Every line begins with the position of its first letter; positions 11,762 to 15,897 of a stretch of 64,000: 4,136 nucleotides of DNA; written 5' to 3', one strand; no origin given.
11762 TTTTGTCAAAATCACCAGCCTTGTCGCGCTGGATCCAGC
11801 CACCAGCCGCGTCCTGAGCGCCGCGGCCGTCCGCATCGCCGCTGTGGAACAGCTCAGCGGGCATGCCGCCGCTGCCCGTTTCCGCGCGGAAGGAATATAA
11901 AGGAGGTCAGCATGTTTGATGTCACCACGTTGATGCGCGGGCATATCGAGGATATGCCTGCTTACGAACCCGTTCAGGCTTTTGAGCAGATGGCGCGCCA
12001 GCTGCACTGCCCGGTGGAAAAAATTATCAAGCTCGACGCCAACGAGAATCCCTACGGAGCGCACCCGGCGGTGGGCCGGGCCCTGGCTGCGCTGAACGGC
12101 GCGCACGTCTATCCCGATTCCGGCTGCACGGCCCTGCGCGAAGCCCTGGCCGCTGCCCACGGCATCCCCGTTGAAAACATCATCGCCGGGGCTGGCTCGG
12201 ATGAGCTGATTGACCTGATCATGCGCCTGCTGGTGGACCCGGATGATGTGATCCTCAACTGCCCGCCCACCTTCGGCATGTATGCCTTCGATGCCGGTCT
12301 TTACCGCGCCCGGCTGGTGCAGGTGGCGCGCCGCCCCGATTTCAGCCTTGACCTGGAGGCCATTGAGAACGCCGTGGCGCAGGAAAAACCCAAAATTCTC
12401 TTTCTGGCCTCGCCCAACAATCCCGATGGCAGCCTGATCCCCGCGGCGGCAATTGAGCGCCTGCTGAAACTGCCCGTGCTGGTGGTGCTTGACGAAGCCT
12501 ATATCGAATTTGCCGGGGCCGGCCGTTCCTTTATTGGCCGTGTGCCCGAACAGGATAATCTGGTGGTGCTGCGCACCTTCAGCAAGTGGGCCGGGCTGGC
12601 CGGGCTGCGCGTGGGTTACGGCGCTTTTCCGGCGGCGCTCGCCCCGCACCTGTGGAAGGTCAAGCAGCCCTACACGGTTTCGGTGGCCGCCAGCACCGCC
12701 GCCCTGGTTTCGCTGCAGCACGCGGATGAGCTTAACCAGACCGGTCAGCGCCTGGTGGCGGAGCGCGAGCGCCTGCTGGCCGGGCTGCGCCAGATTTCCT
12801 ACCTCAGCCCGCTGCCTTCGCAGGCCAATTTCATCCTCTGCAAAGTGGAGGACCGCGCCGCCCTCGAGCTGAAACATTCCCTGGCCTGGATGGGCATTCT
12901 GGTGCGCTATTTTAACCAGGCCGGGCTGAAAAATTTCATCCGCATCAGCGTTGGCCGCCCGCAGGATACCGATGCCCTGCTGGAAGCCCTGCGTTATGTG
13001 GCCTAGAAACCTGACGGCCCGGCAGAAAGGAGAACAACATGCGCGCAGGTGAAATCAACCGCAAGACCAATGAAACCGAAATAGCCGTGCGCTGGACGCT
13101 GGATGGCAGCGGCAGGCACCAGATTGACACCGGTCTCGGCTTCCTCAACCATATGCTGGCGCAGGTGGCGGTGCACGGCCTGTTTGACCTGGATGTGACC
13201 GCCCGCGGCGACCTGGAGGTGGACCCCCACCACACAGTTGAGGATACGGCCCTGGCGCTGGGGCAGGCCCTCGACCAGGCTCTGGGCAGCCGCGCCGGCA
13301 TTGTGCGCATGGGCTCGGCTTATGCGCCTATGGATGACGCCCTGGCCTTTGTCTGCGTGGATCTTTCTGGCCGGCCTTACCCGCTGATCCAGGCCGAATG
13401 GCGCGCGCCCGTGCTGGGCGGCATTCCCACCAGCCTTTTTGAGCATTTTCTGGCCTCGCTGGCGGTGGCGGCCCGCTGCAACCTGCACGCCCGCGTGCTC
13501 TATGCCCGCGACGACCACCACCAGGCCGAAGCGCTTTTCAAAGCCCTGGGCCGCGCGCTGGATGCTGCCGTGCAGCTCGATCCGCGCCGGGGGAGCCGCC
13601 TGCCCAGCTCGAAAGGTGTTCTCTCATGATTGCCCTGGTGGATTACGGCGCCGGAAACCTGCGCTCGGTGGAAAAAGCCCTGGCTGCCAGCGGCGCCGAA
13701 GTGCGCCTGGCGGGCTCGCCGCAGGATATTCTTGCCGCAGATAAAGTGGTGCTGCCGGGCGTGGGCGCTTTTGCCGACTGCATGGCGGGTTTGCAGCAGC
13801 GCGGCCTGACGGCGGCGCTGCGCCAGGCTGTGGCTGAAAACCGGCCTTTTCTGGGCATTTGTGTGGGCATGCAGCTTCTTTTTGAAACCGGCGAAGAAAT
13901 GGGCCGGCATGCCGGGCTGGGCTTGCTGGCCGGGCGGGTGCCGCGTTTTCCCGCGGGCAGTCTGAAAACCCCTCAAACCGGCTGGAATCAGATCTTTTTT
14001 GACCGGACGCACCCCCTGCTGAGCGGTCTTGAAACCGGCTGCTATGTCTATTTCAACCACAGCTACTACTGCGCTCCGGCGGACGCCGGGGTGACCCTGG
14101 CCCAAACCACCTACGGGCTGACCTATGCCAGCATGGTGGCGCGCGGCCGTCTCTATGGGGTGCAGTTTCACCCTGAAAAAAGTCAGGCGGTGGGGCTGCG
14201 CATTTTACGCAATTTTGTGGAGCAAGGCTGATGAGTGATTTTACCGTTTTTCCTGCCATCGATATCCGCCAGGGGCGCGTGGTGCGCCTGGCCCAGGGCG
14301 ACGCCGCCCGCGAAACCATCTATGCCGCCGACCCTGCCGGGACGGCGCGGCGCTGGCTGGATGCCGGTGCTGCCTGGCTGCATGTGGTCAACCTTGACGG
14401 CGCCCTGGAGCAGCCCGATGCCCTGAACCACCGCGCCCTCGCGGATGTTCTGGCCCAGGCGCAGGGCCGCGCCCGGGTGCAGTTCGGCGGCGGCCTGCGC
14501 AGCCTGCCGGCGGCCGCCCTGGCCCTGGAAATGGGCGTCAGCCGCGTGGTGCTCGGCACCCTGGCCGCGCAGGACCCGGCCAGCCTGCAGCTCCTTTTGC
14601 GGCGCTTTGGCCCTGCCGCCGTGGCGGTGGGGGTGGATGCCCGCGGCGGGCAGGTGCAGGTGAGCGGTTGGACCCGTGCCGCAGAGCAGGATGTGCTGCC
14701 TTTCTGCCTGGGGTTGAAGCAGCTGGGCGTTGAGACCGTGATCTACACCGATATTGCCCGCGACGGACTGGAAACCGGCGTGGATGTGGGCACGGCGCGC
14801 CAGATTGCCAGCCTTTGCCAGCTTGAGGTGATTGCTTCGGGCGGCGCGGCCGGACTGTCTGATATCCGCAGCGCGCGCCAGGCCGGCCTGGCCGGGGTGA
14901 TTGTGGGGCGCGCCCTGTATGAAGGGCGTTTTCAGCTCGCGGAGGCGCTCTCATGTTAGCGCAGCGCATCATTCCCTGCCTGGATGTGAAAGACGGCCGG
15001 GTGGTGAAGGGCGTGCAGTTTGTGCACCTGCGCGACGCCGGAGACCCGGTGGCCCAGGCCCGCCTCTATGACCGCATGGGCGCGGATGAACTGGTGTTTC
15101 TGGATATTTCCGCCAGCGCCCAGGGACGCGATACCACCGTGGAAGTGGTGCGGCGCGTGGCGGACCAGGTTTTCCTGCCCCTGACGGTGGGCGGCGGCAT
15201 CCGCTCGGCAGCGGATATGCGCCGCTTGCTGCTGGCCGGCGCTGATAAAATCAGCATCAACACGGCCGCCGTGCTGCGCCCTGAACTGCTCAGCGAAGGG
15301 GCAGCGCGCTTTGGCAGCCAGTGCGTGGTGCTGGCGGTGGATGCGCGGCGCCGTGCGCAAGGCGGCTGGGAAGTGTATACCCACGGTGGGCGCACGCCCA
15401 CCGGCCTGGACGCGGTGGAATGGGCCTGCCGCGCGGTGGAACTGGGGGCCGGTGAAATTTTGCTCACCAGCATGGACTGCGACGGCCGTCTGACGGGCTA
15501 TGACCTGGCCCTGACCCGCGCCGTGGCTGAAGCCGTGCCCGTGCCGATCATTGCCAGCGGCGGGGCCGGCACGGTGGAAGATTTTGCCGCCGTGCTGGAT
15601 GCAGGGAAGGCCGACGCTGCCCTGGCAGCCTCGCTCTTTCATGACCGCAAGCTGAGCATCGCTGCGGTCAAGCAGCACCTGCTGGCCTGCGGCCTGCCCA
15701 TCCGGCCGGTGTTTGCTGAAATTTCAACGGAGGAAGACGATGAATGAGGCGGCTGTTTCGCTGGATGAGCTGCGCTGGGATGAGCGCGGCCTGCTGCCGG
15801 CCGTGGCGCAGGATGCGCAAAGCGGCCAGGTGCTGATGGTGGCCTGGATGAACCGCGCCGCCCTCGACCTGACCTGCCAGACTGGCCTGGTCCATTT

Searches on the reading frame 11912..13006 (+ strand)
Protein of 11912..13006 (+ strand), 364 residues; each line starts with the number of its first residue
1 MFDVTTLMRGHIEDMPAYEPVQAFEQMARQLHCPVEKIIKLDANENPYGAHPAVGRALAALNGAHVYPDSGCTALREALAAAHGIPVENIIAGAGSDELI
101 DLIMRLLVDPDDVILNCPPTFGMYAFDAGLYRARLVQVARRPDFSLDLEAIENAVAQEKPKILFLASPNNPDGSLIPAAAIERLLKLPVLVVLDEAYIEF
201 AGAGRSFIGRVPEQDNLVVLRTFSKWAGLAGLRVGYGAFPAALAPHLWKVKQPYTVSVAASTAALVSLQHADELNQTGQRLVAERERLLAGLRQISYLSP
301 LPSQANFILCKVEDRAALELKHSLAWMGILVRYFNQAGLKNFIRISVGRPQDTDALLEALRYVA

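Call 73: search_protein_families(library=pfam, proteins=[window:11912-13006:+], max_evalue=0.0001)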
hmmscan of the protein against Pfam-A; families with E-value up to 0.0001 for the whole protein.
window:11912-13006:+ (364 aa): 1 family
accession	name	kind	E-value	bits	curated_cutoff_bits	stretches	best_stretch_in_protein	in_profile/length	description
PF00155.27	Aminotran_1_2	-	1.1e-60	206.2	19.7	1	37-360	2-361/361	Aminotransferase class I and II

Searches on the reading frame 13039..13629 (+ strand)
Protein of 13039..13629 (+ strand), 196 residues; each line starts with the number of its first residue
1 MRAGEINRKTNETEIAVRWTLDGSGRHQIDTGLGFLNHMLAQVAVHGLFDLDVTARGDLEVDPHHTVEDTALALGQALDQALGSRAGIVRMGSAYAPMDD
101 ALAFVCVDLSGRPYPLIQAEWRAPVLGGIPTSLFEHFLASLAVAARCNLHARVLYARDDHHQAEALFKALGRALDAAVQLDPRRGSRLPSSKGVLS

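Call 73: search_protein_families(library=pfam, proteins=[window:13039-13629:+], max_evalue=0.0001)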
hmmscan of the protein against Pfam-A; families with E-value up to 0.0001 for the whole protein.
window:13039-13629:+ (196 aa): 1 family
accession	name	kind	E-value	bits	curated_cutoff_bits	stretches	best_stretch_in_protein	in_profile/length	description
PF00475.24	IGPD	-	4.9e-59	199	27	1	31-174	1-144/144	Imidazoleglycerol-phosphate dehydratase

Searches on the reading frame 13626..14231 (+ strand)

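Call 73: search_protein_families(library=pfam, proteins=[window:13626-14231:+], max_evalue=0.0001)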
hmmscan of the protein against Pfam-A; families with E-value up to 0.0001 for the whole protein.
window:13626-14231:+ (201 aa): 4 families
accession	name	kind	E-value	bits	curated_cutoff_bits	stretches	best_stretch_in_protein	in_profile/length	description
PF00117.34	GATase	-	2.1e-22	80.1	22.8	1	4-198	2-187/190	Glutamine amidotransferase class-I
PF07685.20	GATase_3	-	1.5e-07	31.7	27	1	24-103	25-113/196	CobB/CobQ-like glutamine amidotransferase domain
PF07722.19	Peptidase_C26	-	5e-05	23.6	20.5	0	64-85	97-118/219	Peptidase C26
PF01174.25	SNO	-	7.5e-05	23.1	27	0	10-106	6-101/188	SNO glutamine amidotransferase family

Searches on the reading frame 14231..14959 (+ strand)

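Call 73: search_protein_families(library=pfam, proteins=[window:14231-14959:+], max_evalue=0.0001)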
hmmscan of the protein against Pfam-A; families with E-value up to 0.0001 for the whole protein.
window:14231-14959:+ (242 aa): 1 family
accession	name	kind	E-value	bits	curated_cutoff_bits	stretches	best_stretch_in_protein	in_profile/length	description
PF00977.27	His_biosynth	-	9.3e-64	215.4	23.6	1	6-234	2-227/228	Histidine biosynthesis protein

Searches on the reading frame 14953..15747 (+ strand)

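Call 73: search_protein_families(library=pfam, proteins=[window:14953-15747:+], max_evalue=0.0001)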
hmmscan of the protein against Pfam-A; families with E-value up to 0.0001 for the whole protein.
window:14953-15747:+ (264 aa): 3 families
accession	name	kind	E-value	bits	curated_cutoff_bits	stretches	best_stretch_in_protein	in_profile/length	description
PF00977.27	His_biosynth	-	1.7e-82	276.7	23.6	1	5-234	1-227/228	Histidine biosynthesis protein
PF03060.21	NMO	-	8.6e-08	32.4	28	0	185-228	182-225/331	Nitronate monooxygenase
PF01180.27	DHO_dh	-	2.4e-06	27.4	27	0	59-107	223-273/291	Dihydroorotate dehydrogenase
